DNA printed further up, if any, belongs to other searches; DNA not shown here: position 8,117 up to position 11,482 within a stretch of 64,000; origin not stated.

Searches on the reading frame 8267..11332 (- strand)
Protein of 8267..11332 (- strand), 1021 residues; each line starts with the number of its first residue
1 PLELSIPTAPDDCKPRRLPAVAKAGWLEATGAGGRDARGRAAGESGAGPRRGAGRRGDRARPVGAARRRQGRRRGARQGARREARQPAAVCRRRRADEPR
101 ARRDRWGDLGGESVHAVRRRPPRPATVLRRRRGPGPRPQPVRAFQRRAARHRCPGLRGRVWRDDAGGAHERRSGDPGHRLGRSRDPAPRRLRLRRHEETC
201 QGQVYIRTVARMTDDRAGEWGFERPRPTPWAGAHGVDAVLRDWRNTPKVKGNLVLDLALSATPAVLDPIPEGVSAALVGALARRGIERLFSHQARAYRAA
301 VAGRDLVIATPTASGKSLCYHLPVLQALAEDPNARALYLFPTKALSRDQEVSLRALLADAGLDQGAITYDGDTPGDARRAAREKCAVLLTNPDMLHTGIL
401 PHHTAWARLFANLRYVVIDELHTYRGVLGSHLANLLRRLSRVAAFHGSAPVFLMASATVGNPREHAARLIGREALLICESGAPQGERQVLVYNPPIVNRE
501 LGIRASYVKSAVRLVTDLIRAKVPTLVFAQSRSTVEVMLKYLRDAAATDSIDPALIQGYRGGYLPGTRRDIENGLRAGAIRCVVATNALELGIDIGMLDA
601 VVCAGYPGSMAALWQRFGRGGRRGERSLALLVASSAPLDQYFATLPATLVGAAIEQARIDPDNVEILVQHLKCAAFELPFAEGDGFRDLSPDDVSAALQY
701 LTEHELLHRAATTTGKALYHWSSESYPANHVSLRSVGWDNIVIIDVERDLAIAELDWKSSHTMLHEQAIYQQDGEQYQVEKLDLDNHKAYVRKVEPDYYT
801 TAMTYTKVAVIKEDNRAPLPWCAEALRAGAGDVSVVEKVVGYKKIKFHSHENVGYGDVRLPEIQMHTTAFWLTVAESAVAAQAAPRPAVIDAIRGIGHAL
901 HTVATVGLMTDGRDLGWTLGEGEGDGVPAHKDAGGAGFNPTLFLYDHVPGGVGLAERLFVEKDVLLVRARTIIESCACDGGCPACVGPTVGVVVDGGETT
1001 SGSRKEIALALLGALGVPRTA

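Call 77: search_protein_families(library=pfam, proteins=[window:8267-11332:-], max_evalue=0.001)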
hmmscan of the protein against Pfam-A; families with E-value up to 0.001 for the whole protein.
window:8267-11332:- (1021 aa): 5 families
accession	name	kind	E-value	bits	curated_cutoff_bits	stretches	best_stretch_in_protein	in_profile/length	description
PF00270.35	DEAD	-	6.7e-29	101.2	26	1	291-461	2-163/167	DEAD/DEAH box helicase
PF00271.37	Helicase_C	-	5.9e-14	52.7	23.5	1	516-624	7-110/110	Helicase conserved C-terminal domain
PF09369.15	MZB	-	1.2e-13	52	24.2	1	897-986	2-80/80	MrfA Zn-binding domain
PF22982.3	WHD_HRQ1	-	5.8e-10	40.5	27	1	659-735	1-69/70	ATP-dependent helicase HRQ1, winged helix domain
PF04851.21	ResIII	-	0.00085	19.7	22.5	0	289-425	4-138/164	Type III restriction enzyme, res subunit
